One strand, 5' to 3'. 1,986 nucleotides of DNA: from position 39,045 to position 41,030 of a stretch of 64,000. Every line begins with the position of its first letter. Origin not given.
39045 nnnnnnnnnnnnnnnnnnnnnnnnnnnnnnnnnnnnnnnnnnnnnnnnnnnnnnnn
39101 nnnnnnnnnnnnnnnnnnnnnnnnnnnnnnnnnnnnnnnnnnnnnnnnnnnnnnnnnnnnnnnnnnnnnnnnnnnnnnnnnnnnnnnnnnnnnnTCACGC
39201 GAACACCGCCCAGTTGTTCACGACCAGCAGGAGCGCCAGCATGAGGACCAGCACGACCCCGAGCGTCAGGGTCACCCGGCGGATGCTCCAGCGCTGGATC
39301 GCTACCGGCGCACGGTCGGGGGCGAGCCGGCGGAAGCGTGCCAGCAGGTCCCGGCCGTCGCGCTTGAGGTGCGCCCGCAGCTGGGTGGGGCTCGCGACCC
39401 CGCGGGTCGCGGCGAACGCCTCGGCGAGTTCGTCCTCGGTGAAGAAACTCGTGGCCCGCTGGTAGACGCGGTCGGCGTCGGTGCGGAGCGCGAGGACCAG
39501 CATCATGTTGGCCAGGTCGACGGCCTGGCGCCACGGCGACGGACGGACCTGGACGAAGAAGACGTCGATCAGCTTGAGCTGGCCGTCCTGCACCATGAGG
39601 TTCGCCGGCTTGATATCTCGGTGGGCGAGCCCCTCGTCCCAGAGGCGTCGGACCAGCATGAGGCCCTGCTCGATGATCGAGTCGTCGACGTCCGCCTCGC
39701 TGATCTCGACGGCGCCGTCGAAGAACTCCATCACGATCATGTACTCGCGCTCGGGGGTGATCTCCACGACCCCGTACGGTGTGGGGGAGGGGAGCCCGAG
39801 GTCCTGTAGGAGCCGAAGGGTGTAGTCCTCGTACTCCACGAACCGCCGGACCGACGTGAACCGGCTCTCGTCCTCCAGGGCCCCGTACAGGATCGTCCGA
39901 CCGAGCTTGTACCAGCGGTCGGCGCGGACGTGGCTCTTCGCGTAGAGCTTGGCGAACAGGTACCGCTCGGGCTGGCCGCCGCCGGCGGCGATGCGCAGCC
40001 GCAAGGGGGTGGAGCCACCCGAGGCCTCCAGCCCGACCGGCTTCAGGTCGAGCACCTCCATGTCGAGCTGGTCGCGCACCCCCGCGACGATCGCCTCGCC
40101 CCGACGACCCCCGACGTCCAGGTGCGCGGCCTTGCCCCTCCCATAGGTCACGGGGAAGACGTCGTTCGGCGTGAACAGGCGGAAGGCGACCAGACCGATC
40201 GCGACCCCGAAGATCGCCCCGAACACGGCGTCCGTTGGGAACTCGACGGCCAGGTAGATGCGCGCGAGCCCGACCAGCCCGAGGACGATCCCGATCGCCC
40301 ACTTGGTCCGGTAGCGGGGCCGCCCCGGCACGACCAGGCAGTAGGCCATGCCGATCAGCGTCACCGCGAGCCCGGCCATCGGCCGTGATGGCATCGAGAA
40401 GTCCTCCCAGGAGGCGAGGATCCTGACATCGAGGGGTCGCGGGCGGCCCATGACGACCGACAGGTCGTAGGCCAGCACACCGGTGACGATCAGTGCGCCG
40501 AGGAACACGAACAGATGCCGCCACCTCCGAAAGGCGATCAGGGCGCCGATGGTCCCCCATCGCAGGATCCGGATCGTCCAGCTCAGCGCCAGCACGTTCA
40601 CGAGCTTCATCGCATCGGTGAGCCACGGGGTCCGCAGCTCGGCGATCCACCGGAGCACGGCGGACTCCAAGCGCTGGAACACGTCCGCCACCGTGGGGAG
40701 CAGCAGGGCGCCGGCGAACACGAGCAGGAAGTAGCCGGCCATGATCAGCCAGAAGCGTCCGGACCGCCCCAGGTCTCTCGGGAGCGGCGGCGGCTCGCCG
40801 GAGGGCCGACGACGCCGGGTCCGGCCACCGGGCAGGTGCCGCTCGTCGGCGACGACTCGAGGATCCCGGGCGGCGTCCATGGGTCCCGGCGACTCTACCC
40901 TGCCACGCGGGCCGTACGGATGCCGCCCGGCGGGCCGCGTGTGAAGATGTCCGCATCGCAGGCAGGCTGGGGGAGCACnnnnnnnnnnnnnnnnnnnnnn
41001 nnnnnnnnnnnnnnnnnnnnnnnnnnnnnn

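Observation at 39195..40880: Membrane protein fusing a catalytically degenerate PAP2 domain to a protein-kinase-like domain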

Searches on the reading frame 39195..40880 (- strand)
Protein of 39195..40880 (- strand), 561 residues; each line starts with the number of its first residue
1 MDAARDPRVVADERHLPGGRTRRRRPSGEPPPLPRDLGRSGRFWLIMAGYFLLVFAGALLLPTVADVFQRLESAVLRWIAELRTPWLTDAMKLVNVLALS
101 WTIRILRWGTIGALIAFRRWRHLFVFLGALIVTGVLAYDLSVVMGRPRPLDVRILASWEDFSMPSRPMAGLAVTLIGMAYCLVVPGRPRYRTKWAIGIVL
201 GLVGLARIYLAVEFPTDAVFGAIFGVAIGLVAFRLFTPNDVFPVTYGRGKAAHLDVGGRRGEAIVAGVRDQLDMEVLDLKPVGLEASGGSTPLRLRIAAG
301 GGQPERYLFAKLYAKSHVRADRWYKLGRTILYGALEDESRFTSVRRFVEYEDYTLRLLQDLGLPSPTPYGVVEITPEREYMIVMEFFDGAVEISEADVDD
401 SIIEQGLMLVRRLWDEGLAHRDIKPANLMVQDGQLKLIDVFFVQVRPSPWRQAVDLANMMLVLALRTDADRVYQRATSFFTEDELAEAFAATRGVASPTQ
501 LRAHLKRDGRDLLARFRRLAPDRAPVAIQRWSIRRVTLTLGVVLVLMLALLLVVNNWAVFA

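Call 5: search_protein_families(library=pfam, proteins=[window:39195-40880:-], max_evalue=1)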
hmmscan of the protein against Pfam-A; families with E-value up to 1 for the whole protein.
window:39195-40880:- (561 aa): 6 families
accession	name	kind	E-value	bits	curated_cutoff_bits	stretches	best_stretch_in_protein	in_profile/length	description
PF01569.27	PAP2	-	3.5e-07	30.5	27.2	1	124-237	3-126/130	PAP2 superfamily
PF00069.31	Pkinase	-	1.7e-06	28.1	31.7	1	383-439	76-141/263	Protein kinase domain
PF01163.29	RIO1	-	5.6e-05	23.3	22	1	340-440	47-148/187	RIO domain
PF01636.29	APH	-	0.0031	17.8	23.2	1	411-435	159-188/239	Phosphotransferase enzyme family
PF06293.20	Kdo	-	0.072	13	21.3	1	351-439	61-165/207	Lipopolysaccharide kinase (Kdo/WaaP) family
PF03109.22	ABC1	-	0.13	11.8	22.9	1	379-473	142-241/244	ABC1 atypical kinase-like domain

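Call 6: search_protein_families(library=ncbifam, proteins=[window:39195-40880:-], max_evalue=1)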
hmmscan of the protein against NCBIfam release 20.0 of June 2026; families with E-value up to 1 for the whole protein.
window:39195-40880:- (561 aa): 16 families
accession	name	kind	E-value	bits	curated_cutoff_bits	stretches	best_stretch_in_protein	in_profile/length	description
TIGR03724.2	arch_bud32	equivalog_domain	4.5e-06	26.3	125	1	351-463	43-151/193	KEOPS complex kinase/ATPase Bud32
NF007174.0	PRK09605.1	equivalog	0.00012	20.7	447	1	351-475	386-506/535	bifunctional N(6)-L-threonylcarbamoyladenine synthase/serine/threonine protein kinase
NF011462.0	PRK14879.1-3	equivalog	0.00056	19.7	174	1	378-442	65-127/192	Kae1-associated kinase Bud32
NF041310.1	Prot_Kin_Rio1_Halo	equivalog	0.0018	17.8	480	1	381-440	170-235/273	serine/threonine-protein kinase Rio1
NF011463.0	PRK14879.1-4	equivalog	0.0035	16.8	188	1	354-457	71-174/237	Kae1-associated kinase Bud32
NF038150.1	lanthi_synth_IV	equivalog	0.0041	15.5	650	1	407-443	308-345/851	class IV lanthionine synthetase LanL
NF011464.0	PRK14879.1-7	equivalog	0.0046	16.7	246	1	371-457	73-163/221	Kae1-associated kinase Bud32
NF033442.0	BREX_PglW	equivalog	0.005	14.5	990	1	408-433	620-645/1391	BREX system serine/threonine kinase PglW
NF033483.0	PknB_PASTA_kin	equivalog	0.0088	15.1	450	1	416-439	126-150/563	Stk1 family PASTA domain-containing Ser/Thr kinase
NF002475.0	PRK01723.1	equivalog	0.0095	15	142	1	343-446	82-193/241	3-deoxy-D-manno-octulosonic acid kinase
NF047884.1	UdeprDiPSep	equivalog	0.013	15.4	250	1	108-234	57-185/188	undecaprenyl-diphosphatase SepP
NF007684.0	PRK10359.1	equivalog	0.041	13.5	248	1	379-455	117-191/232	lipopolysaccharide core heptose(II) kinase RfaY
NF038151.1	lanthi_synth_III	equivalog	0.059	11.7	575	1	403-439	342-379/833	class III lanthionine synthetase LanKC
NF043056.1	T4SS_LegK1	equivalog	0.081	11.5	550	1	413-431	205-223/516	Dot/Icm T4SS effector kinase LegK1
NF052427.1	StpK7MSMEG_1200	equivalog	0.12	10.8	900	1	401-439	112-151/601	serine/threonine protein kinase StpK7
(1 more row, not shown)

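Call 7: find_homologous_proteins(query=window:39195-40880:-, max_evalue=0.001)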
Query window:39195-40880:- (561 aa): 8000 proteins with E <= 0.001 among 8000 candidates; the best 120 are listed.
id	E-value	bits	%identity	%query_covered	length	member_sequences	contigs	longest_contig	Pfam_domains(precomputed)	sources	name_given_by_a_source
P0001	0.0e+0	1244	100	100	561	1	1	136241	PF00069.32,PF01569.28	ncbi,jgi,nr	ncbi:MAG TPA: phosphatase PAP2 family protein [Actinomycetota bacterium]|jgi:tRNA A-37 threonylcarba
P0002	1.2e-292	990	79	100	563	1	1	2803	PF00069.32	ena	-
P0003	1.5e-292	989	79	100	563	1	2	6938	PF00069.32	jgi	jgi:membrane-associated phospholipid phosphatase/tRNA A-37 threonylcarbamoyl transferase component B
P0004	7.9e-292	987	79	100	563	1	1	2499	PF00069.32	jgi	-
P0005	7.4e-291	984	79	100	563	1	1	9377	PF00069.32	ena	-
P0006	6.7e-289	977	79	100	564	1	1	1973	PF00069.32,PF01569.28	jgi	jgi:membrane-associated phospholipid phosphatase/tRNA A-37 threonylcarbamoyl transferase component B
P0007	8.6e-285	964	78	100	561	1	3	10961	-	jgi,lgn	jgi:membrane-associated phospholipid phosphatase/tRNA A-37 threonylcarbamoyl transferase component B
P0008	2.8e-274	929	73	100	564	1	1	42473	PF00069.32,PF01569.28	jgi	jgi:tRNA A-37 threonylcarbamoyl transferase component Bud32/membrane-associated phospholipid phospha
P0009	2.9e-270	916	80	92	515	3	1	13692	PF00069.32,PF01569.28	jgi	jgi:membrane-associated phospholipid phosphatase/tRNA A-37 threonylcarbamoyl transferase component B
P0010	2.8e-266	902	79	92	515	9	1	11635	PF00069.32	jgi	jgi:membrane-associated phospholipid phosphatase/tRNA A-37 threonylcarbamoyl transferase component B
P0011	3.1e-265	899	71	100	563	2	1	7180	PF00069.32,PF01569.28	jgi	jgi:membrane-associated phospholipid phosphatase/tRNA A-37 threonylcarbamoyl transferase component B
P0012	6.5e-265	898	72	94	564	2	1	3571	PF01569.28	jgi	jgi:tRNA A-37 threonylcarbamoyl transferase component Bud32/membrane-associated phospholipid phospha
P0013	2.3e-264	896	73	95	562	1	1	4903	PF01569.28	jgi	jgi:membrane-associated phospholipid phosphatase/tRNA A-37 threonylcarbamoyl transferase component B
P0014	2.0e-261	886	70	100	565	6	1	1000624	PF01569.28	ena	-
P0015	2.3e-261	886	78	92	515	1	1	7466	PF00069.32,PF01569.28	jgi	jgi:membrane-associated phospholipid phosphatase/tRNA A-37 threonylcarbamoyl transferase component B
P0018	6.2e-258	875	71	98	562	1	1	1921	PF01163.29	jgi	jgi:serine/threonine-protein kinase RIO1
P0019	1.4e-257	874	69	100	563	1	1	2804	PF01569.28,PF01163.29,PF01636.30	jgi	jgi:membrane-associated phospholipid phosphatase/tRNA A-37 threonylcarbamoyl transferase component B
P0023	9.1e-256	868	72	95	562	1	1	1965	PF01163.29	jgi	-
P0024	1.2e-255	867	70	96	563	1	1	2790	PF01569.28,PF01163.29,PF01636.30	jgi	jgi:membrane-associated phospholipid phosphatase/tRNA A-37 threonylcarbamoyl transferase component B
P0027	4.7e-255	865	70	98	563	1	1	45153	PF01163.29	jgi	jgi:serine/threonine-protein kinase RIO1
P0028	4.8e-255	865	70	97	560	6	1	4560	PF01569.28,PF01163.29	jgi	jgi:membrane-associated phospholipid phosphatase/tRNA A-37 threonylcarbamoyl transferase component B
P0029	6.3e-255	865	71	96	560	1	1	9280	PF01569.28,PF01163.29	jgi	jgi:membrane-associated phospholipid phosphatase/tRNA A-37 threonylcarbamoyl transferase component B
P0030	6.4e-255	865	71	96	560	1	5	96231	PF01569.28,PF01163.29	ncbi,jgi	ncbi:MAG TPA: phosphatase PAP2 family protein [Actinomycetota bacterium]|jgi:membrane-associated pho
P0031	1.4e-254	864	70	97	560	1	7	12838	PF01569.28,PF01163.29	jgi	-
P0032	2.2e-254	863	70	96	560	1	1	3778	PF01569.28,PF01163.29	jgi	jgi:membrane-associated phospholipid phosphatase/tRNA A-37 threonylcarbamoyl transferase component B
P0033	2.8e-254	863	71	96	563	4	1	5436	PF01163.29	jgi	-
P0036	3.7e-254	863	69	97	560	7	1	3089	PF01569.28,PF01163.29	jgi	jgi:membrane-associated phospholipid phosphatase/tRNA A-37 threonylcarbamoyl transferase component B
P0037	6.3e-254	862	70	98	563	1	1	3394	PF01163.29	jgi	jgi:serine/threonine-protein kinase RIO1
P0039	8.5e-254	861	70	97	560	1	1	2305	PF01569.28,PF01163.29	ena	-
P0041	1.1e-253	861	70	96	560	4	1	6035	PF01569.28,PF01163.29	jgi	jgi:membrane-associated phospholipid phosphatase/tRNA A-37 threonylcarbamoyl transferase component B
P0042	1.3e-253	861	71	96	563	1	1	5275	PF00069.32,PF01163.29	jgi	-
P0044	1.5e-253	860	69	100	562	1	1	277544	PF01569.28,PF01163.29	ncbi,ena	-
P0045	1.7e-253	860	68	99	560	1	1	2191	PF01569.28,PF01163.29,PF01636.30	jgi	jgi:membrane-associated phospholipid phosphatase/tRNA A-37 threonylcarbamoyl transferase component B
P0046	1.9e-253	860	68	98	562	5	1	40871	PF01163.29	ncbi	ncbi:MAG TPA: RIO1 family regulatory kinase/ATPase [Actinomycetota bacterium]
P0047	1.9e-253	860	71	96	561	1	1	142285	PF01569.28,PF01163.29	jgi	jgi:membrane-associated phospholipid phosphatase/tRNA A-37 threonylcarbamoyl transferase component B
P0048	2.2e-253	860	69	98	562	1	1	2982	PF01163.29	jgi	jgi:serine/threonine-protein kinase RIO1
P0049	2.4e-253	860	68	100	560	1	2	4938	PF01569.28,PF01163.29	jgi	jgi:membrane-associated phospholipid phosphatase/tRNA A-37 threonylcarbamoyl transferase component B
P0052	3.2e-253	859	70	97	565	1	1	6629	PF01569.28,PF01163.29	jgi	jgi:tRNA A-37 threonylcarbamoyl transferase component Bud32/membrane-associated phospholipid phospha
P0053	4.0e-253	859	69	98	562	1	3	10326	PF01163.29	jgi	jgi:serine/threonine-protein kinase RIO1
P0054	4.0e-253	859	68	100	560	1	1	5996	PF01569.28,PF01163.29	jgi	jgi:membrane-associated phospholipid phosphatase/tRNA A-37 threonylcarbamoyl transferase component B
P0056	5.7e-253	859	69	98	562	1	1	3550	PF01163.29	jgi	jgi:serine/threonine-protein kinase RIO1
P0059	1.1e-252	858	71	95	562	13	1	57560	PF01163.29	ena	-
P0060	1.2e-252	858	70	96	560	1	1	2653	PF01569.28,PF01163.29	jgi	jgi:membrane-associated phospholipid phosphatase/tRNA A-37 threonylcarbamoyl transferase component B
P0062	1.7e-252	857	70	95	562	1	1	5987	PF01163.29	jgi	jgi:tRNA A-37 threonylcarbamoyl transferase component Bud32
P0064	1.8e-252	857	68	99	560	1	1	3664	PF01569.28,PF01163.29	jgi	jgi:membrane-associated phospholipid phosphatase/tRNA A-37 threonylcarbamoyl transferase component B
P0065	1.9e-252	857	69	96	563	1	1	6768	PF01569.28,PF01163.29,PF01636.30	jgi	-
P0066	2.2e-252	857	70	96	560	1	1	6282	PF01569.28,PF01163.29,PF01636.30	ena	-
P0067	2.3e-252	857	70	95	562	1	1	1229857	PF01163.29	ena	-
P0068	2.4e-252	857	69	100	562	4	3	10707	PF00069.32,PF01163.29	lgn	-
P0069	2.8e-252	856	70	96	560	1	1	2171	PF01569.28,PF01163.29,PF01636.30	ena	-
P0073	4.8e-252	856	70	96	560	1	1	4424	PF01569.28,PF01163.29,PF01636.30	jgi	jgi:membrane-associated phospholipid phosphatase/tRNA A-37 threonylcarbamoyl transferase component B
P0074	5.6e-252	855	69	96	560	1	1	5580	PF00069.32,PF01569.28,PF01163.29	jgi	jgi:membrane-associated phospholipid phosphatase/tRNA A-37 threonylcarbamoyl transferase component B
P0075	8.0e-252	855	68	98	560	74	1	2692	PF01569.28,PF01163.29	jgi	jgi:membrane-associated phospholipid phosphatase/tRNA A-37 threonylcarbamoyl transferase component B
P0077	1.3e-251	854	69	97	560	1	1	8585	PF01569.28,PF01163.29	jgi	jgi:membrane-associated phospholipid phosphatase/tRNA A-37 threonylcarbamoyl transferase component B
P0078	1.4e-251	854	69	96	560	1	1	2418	PF01569.28,PF01163.29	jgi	jgi:membrane-associated phospholipid phosphatase/tRNA A-37 threonylcarbamoyl transferase component B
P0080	1.6e-251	854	70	96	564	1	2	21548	PF00069.32,PF01163.29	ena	-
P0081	1.6e-251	854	70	97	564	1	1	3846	PF01163.29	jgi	jgi:tRNA A-37 threonylcarbamoyl transferase component Bud32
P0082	1.7e-251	854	69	100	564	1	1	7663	PF00069.32,PF01163.29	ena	-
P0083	1.8e-251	854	69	96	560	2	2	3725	PF01569.28,PF01163.29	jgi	jgi:membrane-associated phospholipid phosphatase/tRNA A-37 threonylcarbamoyl transferase component B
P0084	2.4e-251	853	70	95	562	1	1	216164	PF00069.32,PF01163.29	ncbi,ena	-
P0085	2.7e-251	853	69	96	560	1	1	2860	PF01569.28,PF01163.29,PF01636.30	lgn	-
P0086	2.9e-251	853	70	96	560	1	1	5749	PF01569.28,PF01163.29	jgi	jgi:membrane-associated phospholipid phosphatase/tRNA A-37 threonylcarbamoyl transferase component B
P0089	6.4e-251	852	69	96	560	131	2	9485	PF01569.28,PF01163.29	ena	-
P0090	6.8e-251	852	69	97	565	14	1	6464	PF01569.28,PF01163.29,PF01636.30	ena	-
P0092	1.0e-250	851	69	96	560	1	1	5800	PF01569.28,PF01163.29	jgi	jgi:membrane-associated phospholipid phosphatase/tRNA A-37 threonylcarbamoyl transferase component B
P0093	1.2e-250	851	70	96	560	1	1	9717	PF01569.28,PF01163.29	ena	-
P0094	1.8e-250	850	69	96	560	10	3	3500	PF01569.28,PF01163.29,PF01636.30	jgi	jgi:membrane-associated phospholipid phosphatase/tRNA A-37 threonylcarbamoyl transferase component B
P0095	2.0e-250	850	67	100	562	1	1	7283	PF00069.32,PF01163.29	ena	-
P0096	2.7e-250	850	69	97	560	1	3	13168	PF00069.32,PF01569.28,PF01163.29,PF01636.30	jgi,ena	jgi:membrane-associated phospholipid phosphatase/tRNA A-37 threonylcarbamoyl transferase component B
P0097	3.0e-250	850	69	96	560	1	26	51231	PF01569.28,PF01163.29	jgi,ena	jgi:membrane-associated phospholipid phosphatase/tRNA A-37 threonylcarbamoyl transferase component B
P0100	4.3e-250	849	69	96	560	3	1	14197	PF01569.28,PF01163.29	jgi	jgi:membrane-associated phospholipid phosphatase/tRNA A-37 threonylcarbamoyl transferase component B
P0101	5.6e-250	849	70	98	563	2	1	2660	PF00069.32,PF01163.29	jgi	jgi:tRNA A-37 threonylcarbamoyl transferase component Bud32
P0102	5.7e-250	849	68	97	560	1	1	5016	PF01569.28,PF01163.29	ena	-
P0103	5.9e-250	849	68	97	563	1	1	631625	PF01569.28,PF01163.29,PF01636.30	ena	-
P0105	6.7e-250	848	67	100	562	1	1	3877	PF00069.32,PF01163.29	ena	-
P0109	9.3e-250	848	68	97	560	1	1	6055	PF01569.28,PF01163.29,PF01636.30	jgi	jgi:membrane-associated phospholipid phosphatase/tRNA A-37 threonylcarbamoyl transferase component B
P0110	1.0e-249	848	70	96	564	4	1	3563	PF01163.29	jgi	jgi:tRNA A-37 threonylcarbamoyl transferase component Bud32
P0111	1.0e-249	848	67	97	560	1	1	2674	PF01569.28,PF01163.29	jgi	jgi:membrane-associated phospholipid phosphatase/tRNA A-37 threonylcarbamoyl transferase component B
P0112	1.1e-249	848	69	96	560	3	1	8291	PF01569.28,PF01163.29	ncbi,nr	ncbi:MAG TPA: phosphatase PAP2 family protein [Actinomycetota bacterium]|nr:phosphatase PAP2 family 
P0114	1.1e-249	848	67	100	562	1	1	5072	PF00069.32,PF01163.29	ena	-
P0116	1.2e-249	848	68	100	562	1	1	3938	PF00069.32,PF01163.29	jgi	jgi:tRNA A-37 threonylcarbamoyl transferase component Bud32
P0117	1.5e-249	847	67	100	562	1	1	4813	PF00069.32,PF01163.29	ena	-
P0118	2.3e-249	847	67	100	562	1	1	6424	PF00069.32,PF01163.29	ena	-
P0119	2.3e-249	847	69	96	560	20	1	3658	PF01569.28,PF01163.29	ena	-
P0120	2.4e-249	847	68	100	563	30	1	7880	PF01163.29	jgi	jgi:tRNA A-37 threonylcarbamoyl transferase component Bud32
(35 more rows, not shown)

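Call 9: find_related_loci(query=window:39195-40880:-, collection=genome_contigs, flank=8000)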
Query window:39195-40880:- (561 aa) in genome_contigs; peptide patterns used: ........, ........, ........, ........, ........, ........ (x = any residue, [..] = any of these).
251 stretches matched a pattern; 193 encode a relative of the query (tblastn E <= 1e-3); the best 80 are kept; 80 distinct loci.
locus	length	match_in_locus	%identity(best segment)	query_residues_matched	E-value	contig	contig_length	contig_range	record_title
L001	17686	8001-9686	70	1-561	0e+0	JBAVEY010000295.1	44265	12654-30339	MAG: Actinomycetota bacterium isolate MFD04307_ilm_asm_bin8 k127_60362, whole genome shotgun sequence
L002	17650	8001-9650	71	7-561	0e+0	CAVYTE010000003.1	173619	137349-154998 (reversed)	MAG: uncultured Actinomycetes bacterium isolate MFD05454.bin.2.263 genome assembly, contig: contig_128723, whole genome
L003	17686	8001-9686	69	1-561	0e+0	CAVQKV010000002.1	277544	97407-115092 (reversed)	MAG: uncultured Actinomycetes bacterium isolate MFD00031.bin.2.24 genome assembly, contig: contig_18062, whole genome sh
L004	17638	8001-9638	69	12-561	0e+0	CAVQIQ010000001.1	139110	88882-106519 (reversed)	MAG: uncultured Actinomycetes bacterium isolate MFD10007.bin.3.88 genome assembly, contig: contig_12140, whole genome sh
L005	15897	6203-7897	68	1-561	0e+0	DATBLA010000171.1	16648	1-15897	MAG TPA_asm: Actinomycetota bacterium isolate SMAG_U3960 k141_786788, whole genome shotgun sequence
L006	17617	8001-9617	69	22-560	0e+0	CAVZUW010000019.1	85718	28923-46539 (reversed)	MAG: uncultured Actinomycetes bacterium isolate MFD09267.bin.2.223 genome assembly, contig: contig_98171, whole genome s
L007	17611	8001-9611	70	7-548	0e+0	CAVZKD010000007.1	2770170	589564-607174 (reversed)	MAG: uncultured Actinomycetes bacterium isolate MFD00962.bin.2.293 genome assembly, contig: contig_29796, whole genome s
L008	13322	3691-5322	70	18-561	0e+0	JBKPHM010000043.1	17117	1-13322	MAG: Actinomycetota bacterium isolate HAY_GB_MAG_00010 HAY_GB_000000022238, whole genome shotgun sequence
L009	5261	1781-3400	69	22-561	0e+0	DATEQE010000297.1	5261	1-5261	MAG TPA_asm: Actinomycetota bacterium isolate SMAG_U9039 k141_468018, whole genome shotgun sequence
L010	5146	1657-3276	69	22-561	0e+0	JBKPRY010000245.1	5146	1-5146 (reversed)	MAG: Actinomycetota bacterium isolate GS_EKS_MAG_00036 GS_EKS_000001891026, whole genome shotgun sequence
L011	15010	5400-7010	69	24-560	0e+0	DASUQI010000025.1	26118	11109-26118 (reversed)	MAG TPA_asm: Actinomycetota bacterium isolate SMAG_U1677 k141_1229336, whole genome shotgun sequence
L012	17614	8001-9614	69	23-560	0e+0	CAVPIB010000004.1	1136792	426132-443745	MAG: uncultured Actinomycetes bacterium isolate MFD09964.bin.1.67 genome assembly, contig: contig_31714, whole genome sh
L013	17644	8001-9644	68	14-561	0e+0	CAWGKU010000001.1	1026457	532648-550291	MAG: uncultured Actinomycetes bacterium isolate MFD02159.bin.1.20 genome assembly, contig: contig_31693, whole genome sh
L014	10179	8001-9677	67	6-561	0e+0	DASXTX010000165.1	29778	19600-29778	MAG TPA_asm: Actinomycetota bacterium isolate SMAG_U4703 k141_2052701, whole genome shotgun sequence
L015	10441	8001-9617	68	23-561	0e+0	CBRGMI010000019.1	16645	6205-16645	MAG TPA_asm: uncultured bacterium isolate SRR11839387_binner23_Refined_27 genome assembly, contig: ERZ27397406.971, whol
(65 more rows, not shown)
